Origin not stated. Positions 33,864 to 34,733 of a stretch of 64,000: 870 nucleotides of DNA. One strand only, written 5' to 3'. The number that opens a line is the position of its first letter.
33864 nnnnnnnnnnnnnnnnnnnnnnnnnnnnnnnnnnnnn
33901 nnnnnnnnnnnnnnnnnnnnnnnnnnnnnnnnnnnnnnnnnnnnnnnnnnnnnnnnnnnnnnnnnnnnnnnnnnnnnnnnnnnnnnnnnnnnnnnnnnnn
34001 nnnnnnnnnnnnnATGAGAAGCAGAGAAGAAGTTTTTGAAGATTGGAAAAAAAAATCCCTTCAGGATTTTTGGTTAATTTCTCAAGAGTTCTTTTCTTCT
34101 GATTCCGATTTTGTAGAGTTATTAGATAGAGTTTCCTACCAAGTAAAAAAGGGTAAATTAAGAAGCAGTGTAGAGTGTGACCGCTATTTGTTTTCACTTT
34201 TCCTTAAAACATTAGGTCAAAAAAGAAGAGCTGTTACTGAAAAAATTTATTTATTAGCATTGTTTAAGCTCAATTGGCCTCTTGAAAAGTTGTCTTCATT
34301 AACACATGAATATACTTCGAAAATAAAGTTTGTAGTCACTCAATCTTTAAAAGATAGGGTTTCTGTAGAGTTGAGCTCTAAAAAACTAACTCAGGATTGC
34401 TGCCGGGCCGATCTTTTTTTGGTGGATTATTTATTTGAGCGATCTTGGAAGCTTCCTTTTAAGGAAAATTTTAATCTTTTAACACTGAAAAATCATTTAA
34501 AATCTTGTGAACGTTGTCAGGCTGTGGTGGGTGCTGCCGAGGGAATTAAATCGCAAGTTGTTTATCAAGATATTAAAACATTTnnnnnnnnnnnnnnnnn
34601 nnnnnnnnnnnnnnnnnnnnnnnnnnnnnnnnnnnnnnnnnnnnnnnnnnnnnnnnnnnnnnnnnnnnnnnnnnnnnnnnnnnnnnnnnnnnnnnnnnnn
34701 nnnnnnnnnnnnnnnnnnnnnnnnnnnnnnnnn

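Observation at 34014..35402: ZAS (H-x3-C-x2-C) anti-sigma-like zinc finger in a membrane protein with no adjacent ECF sigma factor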

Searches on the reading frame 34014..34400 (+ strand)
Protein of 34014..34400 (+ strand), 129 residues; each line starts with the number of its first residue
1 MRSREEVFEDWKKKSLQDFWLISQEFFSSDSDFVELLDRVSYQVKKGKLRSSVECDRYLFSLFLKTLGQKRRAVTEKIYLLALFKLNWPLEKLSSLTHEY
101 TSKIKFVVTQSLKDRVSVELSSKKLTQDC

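Call 31: search_protein_families(library=pfam, proteins=[window:34014-34400:+], max_evalue=1)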
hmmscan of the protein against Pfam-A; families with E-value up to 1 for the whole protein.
window:34014-34400:+ (129 aa): 2 families
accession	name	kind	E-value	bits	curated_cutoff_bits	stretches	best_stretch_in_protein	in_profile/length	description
PF02324.22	Glyco_hydro_70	-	0.11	11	24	1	68-124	243-299/831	Glycosyl hydrolase family 70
PF17723.7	RHH_8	-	0.15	12.6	25.4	0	21-59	21-59/119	Ribbon-Helix-Helix transcriptional regulator family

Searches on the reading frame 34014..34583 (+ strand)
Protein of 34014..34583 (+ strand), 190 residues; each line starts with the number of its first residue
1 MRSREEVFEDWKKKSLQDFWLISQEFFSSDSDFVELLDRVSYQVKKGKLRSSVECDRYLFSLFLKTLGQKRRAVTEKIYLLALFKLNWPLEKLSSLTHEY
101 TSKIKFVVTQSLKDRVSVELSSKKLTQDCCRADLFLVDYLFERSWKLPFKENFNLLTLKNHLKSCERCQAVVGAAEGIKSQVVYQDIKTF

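Call 64: predict_structure(alignment_id=A7)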
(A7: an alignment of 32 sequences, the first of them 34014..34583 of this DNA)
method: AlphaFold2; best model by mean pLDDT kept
length: 190 residues; sequences in the alignment: 32
mean_pLDDT: 90.3   pTM: 0.83
mean pLDDT of the five models: 90.3, 89.5, 89.2, 88.2, 87.8
residues with pLDDT >= 90: 142; 70-90: 37; 50-70: 11; < 50: 0
segments of 3 or more residues with pLDDT < 50: none
pLDDT, mean of each block of 10 residues (from residue 1): 92 95 93 96 97 96 88 90 95 95 95 78 81 94 76 87 93 92 83
secondary structure, 60 per line:
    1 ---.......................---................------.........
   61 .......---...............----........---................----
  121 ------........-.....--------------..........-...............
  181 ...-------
elements in order: H4-26 H30-45 H52-67 H71-85 H90-97 H101-116 H127-134 H136-140 H155-164 H166-183

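Call 66: fold_search(model_id=the predicted structure, library=pdb)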
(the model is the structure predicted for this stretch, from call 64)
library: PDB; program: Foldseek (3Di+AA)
matches with E <= 10: 87; with E <= 0.001: 0
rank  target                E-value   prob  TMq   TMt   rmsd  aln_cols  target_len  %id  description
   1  5cwf_B                1.8e+00  0.08  0.18  0.19  14.4       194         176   12  Crystal structure of de novo designed helical repeat protein DHR8 (released 2015-12-16)
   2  8soe_B                2.6e+00  0.06  0.20  0.11  16.6       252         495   13  Phosphoinositide phosphate 3 kinase gamma bound with ADP and two Gbetagamma subunits in State 2 (released 2024-04-03)
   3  9i05_Xg               2.8e+00  0.06  0.20  0.11  15.4       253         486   13  Cryo-EM structure of the large subunit of the mitochondrial ribosome from Toxoplasma gondii (released 2025-06-11)
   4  5l3r_D                3.0e+00  0.08  0.26  0.18  20.4       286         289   13  Structure of the GTPase heterodimer of chloroplast SRP54 and FtsY from Arabidopsis thaliana (released 2016-06-08)
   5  8giy_C                3.1e+00  0.05  0.21  0.13  19.0       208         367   12  E. coli clamp loader with closed clamp (released 2024-03-27)
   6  9qwo_D                3.1e+00  0.04  0.15  0.16  17.1       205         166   10  Vinculin tail bound to paxillin LD2 (released 2025-04-23)
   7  5cjp_E                3.3e+00  0.03  0.16  0.10  22.6       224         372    8  The Structural Basis for Cdc42-Induced Dimerization of IQGAPs (released 2016-08-10)
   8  3n0r                  3.4e+00  0.44  0.33  0.25   5.0       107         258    9  Structure of the PhyR stress response regulator at 1.25 Angstrom resolution (released 2010-08-11)
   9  6ch2_D                3.6e+00  0.03  0.15  0.17  18.8       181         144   14  Crystal structure of the cytoplasmic domain of FlhA and FliT-FliD complex (released 2018-05-16)
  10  7mzt_I                3.6e+00  0.02  0.13  0.15  18.2       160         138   11  Borrelia burgdorferi BBK32-C in complex with an autolytic fragment of human C1r at 4.1A (released 2021-09-29)
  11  5uxw_B                3.8e+00  0.21  0.43  0.34  13.2       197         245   10  Crystal Structure of Anti-anti-sigma factor PhyR from Bartonella quintana (released 2018-02-28)
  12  7xyb_G                3.8e+00  0.10  0.28  0.31  14.7       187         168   11  The cryo-EM structure of an AlpA-loaded complex (released 2022-07-20)
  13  6sga_Ca               4.2e+00  0.11  0.25  0.11  16.5       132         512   10  Body domain of the mt-SSU assemblosome from Trypanosoma brucei (released 2019-09-18)
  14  5uxw_A                4.4e+00  0.35  0.44  0.35   9.9       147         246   10  Crystal Structure of Anti-anti-sigma factor PhyR from Bartonella quintana (released 2018-02-28)
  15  2wcr_A                4.4e+00  0.10  0.21  0.25  10.0       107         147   11  Crystal Structure of Tip-Alpha N34 (HP0596) from Helicobacter pylori at pH8 (released 2009-05-12)
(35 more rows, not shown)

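Call 78: search_protein_families(library=ncbifam, proteins=[window:34014-34583:+], max_evalue=0.1)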
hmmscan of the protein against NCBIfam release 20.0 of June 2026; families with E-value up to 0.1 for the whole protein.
window:34014-34583:+ (190 aa): 1 family
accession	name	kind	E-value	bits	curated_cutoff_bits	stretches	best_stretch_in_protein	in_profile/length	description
TIGR03988.1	antisig_RsrA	equivalog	0.013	15.6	62.5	0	157-181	24-48/77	mycothiol system anti-sigma-R factor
